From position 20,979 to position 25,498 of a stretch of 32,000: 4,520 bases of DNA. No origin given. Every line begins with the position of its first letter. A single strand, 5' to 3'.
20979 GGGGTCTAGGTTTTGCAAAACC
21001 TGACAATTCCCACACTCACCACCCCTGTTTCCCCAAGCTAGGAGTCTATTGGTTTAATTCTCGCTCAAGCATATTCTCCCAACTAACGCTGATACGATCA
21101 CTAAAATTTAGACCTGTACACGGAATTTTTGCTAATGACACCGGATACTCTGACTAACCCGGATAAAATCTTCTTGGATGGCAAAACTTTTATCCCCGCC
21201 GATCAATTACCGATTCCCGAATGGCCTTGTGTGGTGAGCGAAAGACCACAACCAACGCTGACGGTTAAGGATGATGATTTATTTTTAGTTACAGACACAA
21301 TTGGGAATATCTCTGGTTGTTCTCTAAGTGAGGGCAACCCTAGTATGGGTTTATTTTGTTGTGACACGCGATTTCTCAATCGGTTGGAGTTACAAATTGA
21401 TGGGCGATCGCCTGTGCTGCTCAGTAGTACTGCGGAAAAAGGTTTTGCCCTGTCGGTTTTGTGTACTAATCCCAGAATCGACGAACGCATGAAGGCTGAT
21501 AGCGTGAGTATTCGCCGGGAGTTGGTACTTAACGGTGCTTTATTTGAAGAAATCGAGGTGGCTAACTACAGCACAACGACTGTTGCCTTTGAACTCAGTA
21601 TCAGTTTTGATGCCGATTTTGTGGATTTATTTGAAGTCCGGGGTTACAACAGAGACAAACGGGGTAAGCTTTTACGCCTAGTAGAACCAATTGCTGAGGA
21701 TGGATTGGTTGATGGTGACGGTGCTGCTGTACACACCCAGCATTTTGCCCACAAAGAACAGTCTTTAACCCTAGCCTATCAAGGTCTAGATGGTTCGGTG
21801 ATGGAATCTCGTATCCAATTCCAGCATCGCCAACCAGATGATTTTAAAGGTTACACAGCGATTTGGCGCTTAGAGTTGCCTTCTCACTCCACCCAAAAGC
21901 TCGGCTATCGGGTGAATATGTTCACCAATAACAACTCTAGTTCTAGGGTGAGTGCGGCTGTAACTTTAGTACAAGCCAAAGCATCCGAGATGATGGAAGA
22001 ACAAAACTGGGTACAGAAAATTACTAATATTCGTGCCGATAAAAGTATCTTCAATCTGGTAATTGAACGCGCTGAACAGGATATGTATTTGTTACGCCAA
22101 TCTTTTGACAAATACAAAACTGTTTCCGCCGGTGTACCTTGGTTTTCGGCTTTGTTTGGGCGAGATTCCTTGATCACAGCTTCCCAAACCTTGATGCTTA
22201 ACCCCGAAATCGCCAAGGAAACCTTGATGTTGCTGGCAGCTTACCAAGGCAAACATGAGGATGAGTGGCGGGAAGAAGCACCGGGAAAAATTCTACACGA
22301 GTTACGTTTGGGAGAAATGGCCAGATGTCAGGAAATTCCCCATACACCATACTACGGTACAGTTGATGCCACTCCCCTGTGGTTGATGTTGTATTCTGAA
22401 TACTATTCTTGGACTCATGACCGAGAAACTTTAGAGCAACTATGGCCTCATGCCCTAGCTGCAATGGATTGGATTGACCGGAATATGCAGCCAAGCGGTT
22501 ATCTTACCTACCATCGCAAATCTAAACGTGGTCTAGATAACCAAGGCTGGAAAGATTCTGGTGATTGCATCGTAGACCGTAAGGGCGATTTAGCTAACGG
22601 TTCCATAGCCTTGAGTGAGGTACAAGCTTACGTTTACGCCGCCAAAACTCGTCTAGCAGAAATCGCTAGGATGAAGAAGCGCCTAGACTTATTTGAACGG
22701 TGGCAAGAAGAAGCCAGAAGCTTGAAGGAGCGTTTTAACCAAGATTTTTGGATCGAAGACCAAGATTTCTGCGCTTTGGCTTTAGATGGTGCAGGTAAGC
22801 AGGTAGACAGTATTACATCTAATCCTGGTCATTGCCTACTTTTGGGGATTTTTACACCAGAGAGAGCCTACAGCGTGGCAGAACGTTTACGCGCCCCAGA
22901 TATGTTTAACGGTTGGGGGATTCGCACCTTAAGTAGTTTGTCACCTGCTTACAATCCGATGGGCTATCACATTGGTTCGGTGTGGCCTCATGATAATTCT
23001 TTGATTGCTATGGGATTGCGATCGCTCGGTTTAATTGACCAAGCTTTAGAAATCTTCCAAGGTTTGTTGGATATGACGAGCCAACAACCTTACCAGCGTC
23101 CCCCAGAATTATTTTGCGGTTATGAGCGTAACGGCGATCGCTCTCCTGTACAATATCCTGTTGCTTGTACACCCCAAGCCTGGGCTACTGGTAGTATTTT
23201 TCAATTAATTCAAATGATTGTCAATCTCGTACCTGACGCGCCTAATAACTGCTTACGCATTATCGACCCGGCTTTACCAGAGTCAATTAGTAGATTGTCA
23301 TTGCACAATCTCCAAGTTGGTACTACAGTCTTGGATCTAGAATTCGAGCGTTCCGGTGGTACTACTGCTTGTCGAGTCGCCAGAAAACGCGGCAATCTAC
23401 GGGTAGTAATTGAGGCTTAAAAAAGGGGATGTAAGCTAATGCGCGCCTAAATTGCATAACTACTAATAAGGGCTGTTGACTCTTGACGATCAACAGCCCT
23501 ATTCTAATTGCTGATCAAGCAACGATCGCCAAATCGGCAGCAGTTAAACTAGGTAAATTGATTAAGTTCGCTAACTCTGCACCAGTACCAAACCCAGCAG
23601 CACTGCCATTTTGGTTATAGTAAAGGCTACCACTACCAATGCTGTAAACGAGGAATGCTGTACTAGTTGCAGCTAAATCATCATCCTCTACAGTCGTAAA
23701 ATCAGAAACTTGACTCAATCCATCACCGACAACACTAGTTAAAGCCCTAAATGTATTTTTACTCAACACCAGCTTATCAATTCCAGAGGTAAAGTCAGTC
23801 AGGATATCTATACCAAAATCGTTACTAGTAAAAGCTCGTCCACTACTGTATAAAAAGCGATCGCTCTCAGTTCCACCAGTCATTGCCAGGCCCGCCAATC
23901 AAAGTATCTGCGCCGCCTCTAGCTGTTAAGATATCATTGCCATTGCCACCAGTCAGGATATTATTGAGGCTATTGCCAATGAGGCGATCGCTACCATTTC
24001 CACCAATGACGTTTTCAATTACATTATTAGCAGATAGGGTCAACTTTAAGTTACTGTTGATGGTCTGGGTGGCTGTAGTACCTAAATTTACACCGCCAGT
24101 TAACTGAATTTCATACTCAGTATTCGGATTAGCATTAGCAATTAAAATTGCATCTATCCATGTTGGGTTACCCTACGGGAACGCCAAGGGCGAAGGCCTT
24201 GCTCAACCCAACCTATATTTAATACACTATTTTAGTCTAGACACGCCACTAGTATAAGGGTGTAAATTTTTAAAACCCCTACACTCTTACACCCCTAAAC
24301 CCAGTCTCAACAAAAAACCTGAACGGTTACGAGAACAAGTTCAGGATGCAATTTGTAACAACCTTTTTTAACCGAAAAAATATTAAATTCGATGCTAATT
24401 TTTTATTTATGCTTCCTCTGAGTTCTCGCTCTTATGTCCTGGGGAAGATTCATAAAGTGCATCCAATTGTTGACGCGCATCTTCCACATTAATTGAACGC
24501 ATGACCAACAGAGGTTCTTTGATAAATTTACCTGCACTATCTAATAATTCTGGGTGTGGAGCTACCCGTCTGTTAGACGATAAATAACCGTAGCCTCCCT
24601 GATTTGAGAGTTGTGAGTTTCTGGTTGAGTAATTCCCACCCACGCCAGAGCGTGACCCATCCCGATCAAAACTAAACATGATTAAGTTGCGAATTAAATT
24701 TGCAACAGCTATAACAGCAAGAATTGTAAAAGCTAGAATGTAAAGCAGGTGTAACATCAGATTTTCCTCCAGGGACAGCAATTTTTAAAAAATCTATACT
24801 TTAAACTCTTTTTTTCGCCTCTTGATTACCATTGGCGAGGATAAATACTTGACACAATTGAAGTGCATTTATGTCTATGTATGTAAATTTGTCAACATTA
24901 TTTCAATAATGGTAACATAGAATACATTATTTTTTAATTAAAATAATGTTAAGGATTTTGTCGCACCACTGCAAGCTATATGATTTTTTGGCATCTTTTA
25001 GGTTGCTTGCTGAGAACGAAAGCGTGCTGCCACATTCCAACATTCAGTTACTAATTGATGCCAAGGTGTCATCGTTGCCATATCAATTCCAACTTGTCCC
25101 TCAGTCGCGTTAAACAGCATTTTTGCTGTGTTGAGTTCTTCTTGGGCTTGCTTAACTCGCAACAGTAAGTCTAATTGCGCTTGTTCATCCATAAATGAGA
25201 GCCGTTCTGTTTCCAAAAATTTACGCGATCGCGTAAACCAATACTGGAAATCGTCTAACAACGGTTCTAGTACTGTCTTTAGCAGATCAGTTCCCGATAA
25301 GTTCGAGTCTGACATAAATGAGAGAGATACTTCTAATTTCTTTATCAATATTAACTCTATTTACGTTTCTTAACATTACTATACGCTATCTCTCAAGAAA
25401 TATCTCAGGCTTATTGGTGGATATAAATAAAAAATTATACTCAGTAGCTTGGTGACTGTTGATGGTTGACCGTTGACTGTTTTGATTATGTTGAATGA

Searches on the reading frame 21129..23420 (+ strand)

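Call 16: search_protein_families(library=pfam, proteins=[window:21129-23420:+], max_evalue=0.001)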
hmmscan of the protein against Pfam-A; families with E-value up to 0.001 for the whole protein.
window:21129-23420:+ (763 aa): 4 families
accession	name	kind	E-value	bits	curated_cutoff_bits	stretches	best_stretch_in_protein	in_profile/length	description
PF14742.11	GDE_N_bis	-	3.7e-65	219.7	22.1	1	46-261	1-194/194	N-terminal domain of (some) glycogen debranching enzymes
PF22422.2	MGH1-like_GH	-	5.7e-20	72.6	27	1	346-652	8-330/356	Mannosylglycerate hydrolase MGH1-like glycoside hydrolase domain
PF06202.20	GDE_C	-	3.6e-13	49.6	21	1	319-691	5-366/367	Amylo-alpha-1,6-glucosidase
PF17389.8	Bac_rhamnosid6H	-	2.1e-07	31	24.5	1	407-545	92-218/339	Bacterial alpha-L-rhamnosidase 6 hairpin glycosidase domain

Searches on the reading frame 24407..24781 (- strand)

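Call 16: search_protein_families(library=pfam, proteins=[window:24407-24781:-], max_evalue=0.001)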
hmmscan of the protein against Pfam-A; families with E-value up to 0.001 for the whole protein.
window:24407-24781:- (124 aa): 1 family
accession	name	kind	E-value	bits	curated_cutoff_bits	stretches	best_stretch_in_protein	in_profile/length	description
PF11189.13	DUF2973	-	8.8e-28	96.6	22.2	1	9-95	1-68/68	Protein of unknown function (DUF2973)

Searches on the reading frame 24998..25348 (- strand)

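Call 16: search_protein_families(library=pfam, proteins=[window:24998-25348:-], max_evalue=0.001)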
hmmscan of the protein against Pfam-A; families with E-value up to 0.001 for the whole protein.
window:24998-25348:- (116 aa): 1 family
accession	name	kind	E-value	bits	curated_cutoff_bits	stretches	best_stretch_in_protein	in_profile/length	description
PF10792.14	DUF2605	-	8.4e-45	151.2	25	1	19-111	3-95/96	Protein of unknown function (DUF2605)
